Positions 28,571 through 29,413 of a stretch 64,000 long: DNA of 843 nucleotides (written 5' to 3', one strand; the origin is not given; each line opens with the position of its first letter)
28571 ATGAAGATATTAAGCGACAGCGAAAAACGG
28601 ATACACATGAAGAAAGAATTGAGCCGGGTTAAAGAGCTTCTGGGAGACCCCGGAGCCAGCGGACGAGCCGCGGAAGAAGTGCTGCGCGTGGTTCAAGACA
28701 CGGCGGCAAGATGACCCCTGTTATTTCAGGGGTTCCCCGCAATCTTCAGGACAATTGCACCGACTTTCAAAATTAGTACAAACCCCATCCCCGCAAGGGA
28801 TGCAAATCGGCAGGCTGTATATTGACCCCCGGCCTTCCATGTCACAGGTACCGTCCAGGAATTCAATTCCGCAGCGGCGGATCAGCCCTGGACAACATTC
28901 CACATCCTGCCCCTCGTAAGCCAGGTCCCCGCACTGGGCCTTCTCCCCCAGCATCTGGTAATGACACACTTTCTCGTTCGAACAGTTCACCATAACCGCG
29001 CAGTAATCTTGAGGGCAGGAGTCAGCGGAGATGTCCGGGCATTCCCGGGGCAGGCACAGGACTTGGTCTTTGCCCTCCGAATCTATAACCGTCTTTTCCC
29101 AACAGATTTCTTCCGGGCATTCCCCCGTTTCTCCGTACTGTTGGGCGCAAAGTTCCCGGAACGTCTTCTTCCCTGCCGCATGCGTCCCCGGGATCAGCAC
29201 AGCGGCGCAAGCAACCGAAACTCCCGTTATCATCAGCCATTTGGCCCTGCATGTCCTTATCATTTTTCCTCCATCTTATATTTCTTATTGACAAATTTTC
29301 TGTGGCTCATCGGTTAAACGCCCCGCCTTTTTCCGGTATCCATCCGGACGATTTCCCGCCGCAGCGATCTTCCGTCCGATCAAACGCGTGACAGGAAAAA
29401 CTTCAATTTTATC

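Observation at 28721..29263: Secreted protein with 26 cysteines in 180 residues and a CGDGVC...CPEDCG module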

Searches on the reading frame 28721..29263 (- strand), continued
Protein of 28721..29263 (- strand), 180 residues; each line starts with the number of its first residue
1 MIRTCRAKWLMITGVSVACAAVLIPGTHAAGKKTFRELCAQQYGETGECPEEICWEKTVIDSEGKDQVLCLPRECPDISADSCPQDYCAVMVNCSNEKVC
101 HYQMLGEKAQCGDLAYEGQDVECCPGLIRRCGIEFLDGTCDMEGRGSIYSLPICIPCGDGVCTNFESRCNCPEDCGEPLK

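Call 22: search_protein_families(library=pfam, proteins=[P0138, P0162, P0172, P0176, P0209, P0247, P0254, P0128, P0218, P0237], max_evalue=0.01)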
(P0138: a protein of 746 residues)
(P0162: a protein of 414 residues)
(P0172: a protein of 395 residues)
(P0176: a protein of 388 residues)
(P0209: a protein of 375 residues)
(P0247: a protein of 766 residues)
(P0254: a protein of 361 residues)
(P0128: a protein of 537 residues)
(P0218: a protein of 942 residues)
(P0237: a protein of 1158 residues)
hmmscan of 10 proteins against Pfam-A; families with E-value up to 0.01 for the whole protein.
P0138 (746 aa): 0 families

P0162 (414 aa): 1 family
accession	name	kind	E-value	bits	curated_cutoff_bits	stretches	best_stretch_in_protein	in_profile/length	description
PF07127.16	Nodulin_late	-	0.0078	17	30.4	0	353-372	34-53/54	Late nodulin domain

P0172 (395 aa): 0 families

P0176 (388 aa): 0 families

P0209 (375 aa): 0 families

P0247 (766 aa): 1 family
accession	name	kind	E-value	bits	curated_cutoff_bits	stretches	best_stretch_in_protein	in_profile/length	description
PF06346.17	Drf_FH1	-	0.0046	17.2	40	0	34-150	17-129/157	Formin Homology Region 1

P0254 (361 aa): 0 families

P0128 (537 aa): 1 family
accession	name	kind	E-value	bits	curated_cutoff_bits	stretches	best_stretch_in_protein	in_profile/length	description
PF10342.15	Kre9_KNH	-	2.5e-07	31.8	24.6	1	196-283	1-94/94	Kre9/KNH-like N-terminal Ig-like domain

P0218 (942 aa): 5 families
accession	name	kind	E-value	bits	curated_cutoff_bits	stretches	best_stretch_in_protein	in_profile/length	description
PF10648.15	Gmad2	-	4.6e-23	81.8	25.7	1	446-530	2-86/86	Immunoglobulin-like domain of bacterial spore germination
PF10342.15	Kre9_KNH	-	8.6e-18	65.3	24.6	3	850-926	1-80/94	Kre9/KNH-like N-terminal Ig-like domain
PF07705.17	CARDB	-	4.9e-09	36.7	22.7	1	746-835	19-99/101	CARDB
PF14610.12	Psg1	-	9.2e-05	22.7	30.1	0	613-733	13-132/186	Ykl077w/Psg1 (Pma1 Stabilization in Golgi)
PF13589.12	HATPase_c_3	-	0.009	16.5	25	0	290-366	45-121/137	Histidine kinase-, DNA gyrase B-, and HSP90-like ATPase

P0237 (1158 aa): 4 families
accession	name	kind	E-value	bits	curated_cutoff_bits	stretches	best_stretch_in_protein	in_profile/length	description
PF10342.15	Kre9_KNH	-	2.8e-26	92.5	24.6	3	212-305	2-83/94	Kre9/KNH-like N-terminal Ig-like domain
PF14610.12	Psg1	-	7.3e-17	62.2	30.1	2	669-731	29-96/186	Ykl077w/Psg1 (Pma1 Stabilization in Golgi)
PF00050.26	Kazal_1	-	9.2e-07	29.2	21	1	167-191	8-31/49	Kazal-type serine protease inhibitor domain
PF07648.20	Kazal_2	-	1.4e-06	28.7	22.8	1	166-202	4-48/48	Kazal-type serine protease inhibitor domain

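Call 37: search_protein_families(library=ncbifam, proteins=[P0138, P0209, P0172, P0162, P0131, P0128, P0260, P0243], max_evalue=1)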
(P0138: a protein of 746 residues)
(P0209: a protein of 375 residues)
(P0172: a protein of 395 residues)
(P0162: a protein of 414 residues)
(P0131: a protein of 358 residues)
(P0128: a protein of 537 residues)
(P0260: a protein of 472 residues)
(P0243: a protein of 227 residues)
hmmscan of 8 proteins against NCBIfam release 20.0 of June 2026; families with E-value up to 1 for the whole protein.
P0138 (746 aa): 0 families

P0209 (375 aa): 0 families

P0172 (395 aa): 0 families

P0162 (414 aa): 2 families
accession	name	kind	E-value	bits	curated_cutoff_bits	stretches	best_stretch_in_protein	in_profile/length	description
TIGR04341.1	target_ACGX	subfamily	0.026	15.2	28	0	240-283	19-62/65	ACGX-repeat peptide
NF008552.0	PRK11479.1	equivalog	0.21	10.7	279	1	11-59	8-55/274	YaeF family permuted papain-like enzyme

P0131 (358 aa): 2 families
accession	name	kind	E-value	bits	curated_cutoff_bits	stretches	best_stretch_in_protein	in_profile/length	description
NF033190.2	inl_like_NEAT_1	exception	0.00038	18.9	1275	1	38-170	581-715/754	NEAT domain-containing leucine-rich repeat protein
NF033921.0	por_somb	subfamily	0.004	15.9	100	1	38-81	6-50/485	iron uptake porin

P0128 (537 aa): 0 families

P0260 (472 aa): 1 family
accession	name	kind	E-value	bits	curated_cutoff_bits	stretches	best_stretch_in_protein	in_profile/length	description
TIGR04247.1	NosD_copper_fam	subfamily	0.00042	19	300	1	67-220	191-330/377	nitrous oxide reductase family maturation protein NosD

P0243 (227 aa): 0 families
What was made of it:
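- Tried and rejected: Only unrelated Ig-like, Kazal, SLH-type or sub-threshold hits appeared (calls 22, 37).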

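Call 40: search_protein_families(library=pfam, proteins=[L035:6604-9972:+, L042:9487-9987:+, L042:8929-9480:+, L042:8475-8897:+, L042:7850-8491:+, L019:9068-9676:+, L001:7576-8004:+, L035:5778-6578:+], max_evalue=0.001)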
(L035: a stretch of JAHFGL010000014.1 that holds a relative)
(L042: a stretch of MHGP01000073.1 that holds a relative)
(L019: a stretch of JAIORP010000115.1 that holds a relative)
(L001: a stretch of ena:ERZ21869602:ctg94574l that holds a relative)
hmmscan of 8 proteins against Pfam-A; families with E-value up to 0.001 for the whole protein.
L035:6604-9972:+ (1122 aa): 0 families

L042:9487-9987:+ (166 aa): 1 family
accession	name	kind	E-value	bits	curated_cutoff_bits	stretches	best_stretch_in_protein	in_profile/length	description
PF04403.18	PqiA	-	2e-26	93.2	23.8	1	21-159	7-147/156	Paraquat-inducible protein A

L042:8929-9480:+ (183 aa): 1 family
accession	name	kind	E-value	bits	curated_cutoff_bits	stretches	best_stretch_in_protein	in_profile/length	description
PF00160.26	Pro_isomerase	-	2.9e-54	184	21.7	1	31-179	2-157/159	Cyclophilin type peptidyl-prolyl cis-trans isomerase/CLD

L042:8475-8897:+ (140 aa): 1 family
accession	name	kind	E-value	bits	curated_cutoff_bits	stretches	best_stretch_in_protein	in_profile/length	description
PF02472.21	ExbD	-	1.9e-25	89.9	25.4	1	9-134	3-126/128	Biopolymer transport protein ExbD/TolR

L042:7850-8491:+ (213 aa): 1 family
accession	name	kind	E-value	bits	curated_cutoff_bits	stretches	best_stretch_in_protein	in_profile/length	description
PF01618.21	MotA_ExbB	-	5.6e-34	117.1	22.9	1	74-194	3-126/127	MotA/TolQ/ExbB proton channel family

L019:9068-9676:+ (202 aa): 0 families

L001:7576-8004:+ (142 aa): 1 family
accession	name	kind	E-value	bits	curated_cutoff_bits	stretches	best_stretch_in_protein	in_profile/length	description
PF14119.11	DUF4288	-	1e-13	51.8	27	1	5-99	1-84/84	Domain of unknown function (DUF4288)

L035:5778-6578:+ (266 aa): 2 families
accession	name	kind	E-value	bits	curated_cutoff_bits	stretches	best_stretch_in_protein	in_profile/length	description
PF01522.26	Polysacc_deac_1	-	6.3e-28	97.7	23.1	1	85-212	3-123/124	Polysaccharide deacetylase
PF03065.20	Glyco_hydro_57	-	4e-06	26.8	21.2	1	136-217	92-173/291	Glycosyl hydrolase family 57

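Call 50: search_solved_structures(query=A1, max_evalue=10, show_alignments=3)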
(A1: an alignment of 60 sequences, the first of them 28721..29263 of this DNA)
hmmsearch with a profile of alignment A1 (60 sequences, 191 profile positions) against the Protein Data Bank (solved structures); distinct sequences matched with E-value up to 10: 2.
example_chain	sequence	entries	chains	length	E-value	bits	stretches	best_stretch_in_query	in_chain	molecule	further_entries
9ikv_A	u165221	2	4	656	0.2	14.2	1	27-94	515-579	Anion exchange transporter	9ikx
7nhz_A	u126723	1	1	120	0.33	13.5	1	90-129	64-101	Uncharacterized protein Rv1813c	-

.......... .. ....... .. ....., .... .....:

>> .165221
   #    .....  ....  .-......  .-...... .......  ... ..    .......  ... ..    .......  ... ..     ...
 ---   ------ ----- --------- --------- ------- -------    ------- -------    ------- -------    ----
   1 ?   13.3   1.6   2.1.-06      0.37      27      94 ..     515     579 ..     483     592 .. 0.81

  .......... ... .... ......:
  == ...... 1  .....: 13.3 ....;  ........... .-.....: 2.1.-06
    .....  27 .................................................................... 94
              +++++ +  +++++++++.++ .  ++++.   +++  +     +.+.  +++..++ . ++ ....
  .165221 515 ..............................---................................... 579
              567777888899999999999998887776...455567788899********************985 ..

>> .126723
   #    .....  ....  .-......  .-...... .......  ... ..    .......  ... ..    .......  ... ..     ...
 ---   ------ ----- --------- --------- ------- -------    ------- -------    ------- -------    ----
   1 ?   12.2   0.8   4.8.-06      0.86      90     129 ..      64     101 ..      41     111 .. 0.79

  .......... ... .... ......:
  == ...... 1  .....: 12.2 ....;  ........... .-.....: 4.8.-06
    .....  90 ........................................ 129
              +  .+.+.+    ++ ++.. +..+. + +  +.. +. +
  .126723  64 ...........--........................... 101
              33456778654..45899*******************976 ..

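Call 51: fold_search(model_id=the predicted structure, library=viral)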
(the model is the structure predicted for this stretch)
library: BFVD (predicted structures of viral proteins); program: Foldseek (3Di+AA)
matches with E <= 10: 781; with E <= 0.001: 0
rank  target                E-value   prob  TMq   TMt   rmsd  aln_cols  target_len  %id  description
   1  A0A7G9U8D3            4.6e-02  0.14  0.15  0.10  14.0       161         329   12  Per os infectivity factor 1 [Spilarctia obliqua nucleopolyhedrovirus]
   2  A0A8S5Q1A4            1.3e-01  0.23  0.14  0.15  13.6       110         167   14  Uncharacterized protein [CrAss-like virus sp. ctjK323]
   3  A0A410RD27            3.0e-01  0.06  0.12  0.10  14.7       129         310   14  Per os infectivity factor 1 (Fragment) [Hyposidra talaca nucleopolyhedrovirus]
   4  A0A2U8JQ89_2          4.6e-01  0.04  0.12  0.03  26.7       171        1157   13  Polyprotein (Fragment) [Renmark bee virus 2]
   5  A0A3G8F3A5            5.2e-01  0.44  0.14  0.25  12.3        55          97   18  (no name in the UniProt tables at hand)
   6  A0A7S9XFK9            5.8e-01  0.54  0.15  0.37   8.0        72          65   15  Uncharacterized protein [Virus NIOZ-UU157]
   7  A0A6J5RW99            6.2e-01  0.44  0.13  0.19   8.3        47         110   11  Uncharacterized protein [uncultured Caudovirales phage]
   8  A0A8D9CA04            6.2e-01  0.33  0.12  0.11  14.3        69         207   13  Uncharacterized protein [uncultured marine phage]
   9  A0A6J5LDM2            7.0e-01  0.25  0.12  0.28  12.4        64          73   12  Uncharacterized protein [uncultured Caudovirales phage]
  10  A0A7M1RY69            7.4e-01  0.23  0.15  0.20  10.6        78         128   14  Uncharacterized protein [uncultured phage cr116_1]
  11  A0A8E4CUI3            7.9e-01  0.25  0.18  0.07   9.7        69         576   19  Replicase [Erysiphe necator associated abispo virus 7]
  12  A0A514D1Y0            8.4e-01  0.15  0.11  0.05  15.5        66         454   15  (no name in the UniProt tables at hand)
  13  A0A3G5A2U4            8.4e-01  0.14  0.15  0.23  17.5        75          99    9  Uncharacterized protein [Harvfovirus sp.]
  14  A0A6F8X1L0            8.4e-01  0.04  0.17  0.12  18.1       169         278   13  Tumor necrosis factor receptor [Lymphocystis disease virus 2]
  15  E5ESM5                8.9e-01  0.44  0.12  0.13   7.1        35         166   20  (no name in the UniProt tables at hand)
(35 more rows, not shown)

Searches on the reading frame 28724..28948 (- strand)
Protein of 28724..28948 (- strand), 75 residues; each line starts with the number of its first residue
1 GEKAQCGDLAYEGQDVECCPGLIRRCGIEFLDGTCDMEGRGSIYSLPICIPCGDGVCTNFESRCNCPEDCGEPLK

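Call 61: predict_structure(alignment_id=A2)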
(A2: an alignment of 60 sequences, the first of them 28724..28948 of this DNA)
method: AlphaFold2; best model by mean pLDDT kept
length: 75 residues; sequences in the alignment: 60
mean_pLDDT: 75.5   pTM: 0.57
mean pLDDT of the five models: 75.5, 73.1, 71.0, 69.1, 63.3
residues with pLDDT >= 90: 0; 70-90: 54; 50-70: 20; < 50: 1
segments of 3 or more residues with pLDDT < 50: none
pLDDT, mean of each block of 10 residues (from residue 1): 74 76 75 74 67 84 84 63
secondary structure, 60 per line:
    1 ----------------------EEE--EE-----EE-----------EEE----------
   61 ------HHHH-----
elements in order: E23-25 E48-50 H67-70
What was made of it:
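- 28724..28948 (-): C-terminal subdomain, residues 106-180. It has 11 conserved Cys: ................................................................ This is the promiscuous ~60-aa module. Modelled alone, AF2 gives pLDDT 75 (call 61).
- The C-terminal subdomain modelled alone drops to pLDDT 75, consistent with packing between the subdomains (call 61).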

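Call 63: fold_search(model_id=the predicted structure, library=pdb)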
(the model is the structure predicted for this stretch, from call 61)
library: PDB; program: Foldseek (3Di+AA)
matches with E <= 10: 60; with E <= 0.001: 0
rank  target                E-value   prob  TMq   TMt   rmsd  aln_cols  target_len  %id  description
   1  3b4v_H                2.2e+00  0.01  0.15  0.07  15.5       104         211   13  X-Ray structure of Activin in complex with FSTL3 (released 2008-09-02)
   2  5cus_M                3.3e+00  0.02  0.16  0.08  10.9        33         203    6  Crystal Structure of sErbB3-Fab3379 Complex (released 2015-10-14)
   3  6ey6_A                3.5e+00  0.02  0.14  0.07  14.2        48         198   12  C-terminal part (residues 315-516) of PorM with the llama nanobody nb130 (released 2018-02-07)
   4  4dip_C                5.0e+00  0.02  0.27  0.19   8.7        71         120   14  Crystal structure of human Peptidyl-prolyl cis-trans isomerase FKBP14 (released 2012-02-22)
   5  3eah_B                5.0e+00  0.02  0.19  0.05   7.8        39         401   18  Structure of inhibited human eNOS oxygenase domain (released 2008-10-07)
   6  2dl6_MODEL_1_A        5.0e+00  0.01  0.16  0.15   9.6        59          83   14  Solution structure of the first BRK domain from human chromodomain-helicase-DNA-binding protein 8 (released 2006-10-17)
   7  8ivd_D                5.3e+00  0.02  0.18  0.14   9.0        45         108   18  COMPLEX STRUCTURE OF CD93-IGFBP7 (released 2024-01-17)
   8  8ybs_A                5.3e+00  0.02  0.16  0.09   6.5        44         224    9  State - I: Spike 2-up RBD with THSC20.HVTR04 (Fab4) (released 2025-02-19)
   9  3e7m_A                5.3e+00  0.02  0.18  0.05   8.0        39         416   20  Structure of murine iNOS oxygenase domain with inhibitor AR-C95791 (released 2008-10-07)
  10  6t3j_A                5.3e+00  0.01  0.17  0.08   6.7        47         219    6  Dual Epitope Targeting by Anti-DR5 Antibodies (released 2020-09-16)
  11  4msp_A                5.7e+00  0.02  0.24  0.12   8.0        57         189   19  Crystal structure of human peptidyl-prolyl cis-trans isomerase FKBP22 (aka FKBP14) containing two EF-hand motifs (released 2013-12-25)
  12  3e65_B                5.7e+00  0.02  0.18  0.04   8.1        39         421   20  Murine INOS dimer with HEME, pterin and inhibitor AR-C120011 (released 2008-10-07)
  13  5hj3_I                6.1e+00  0.02  0.15  0.08   5.7        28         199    7  Crystal structure of host-primed Ebola virus GP, GPcl. (released 2016-03-09)
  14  9hmm_B                6.1e+00  0.02  0.23  0.07  10.3        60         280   13  Crystal structure of mouse ADAT2/ADAT3 tRNA deamination complex A180V mutant (released 2025-05-14)
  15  3e68_B                6.1e+00  0.02  0.18  0.05   8.0        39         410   20  Structure of murine INOS oxygenase domain with inhibitor AR-C130232 (released 2008-10-07)
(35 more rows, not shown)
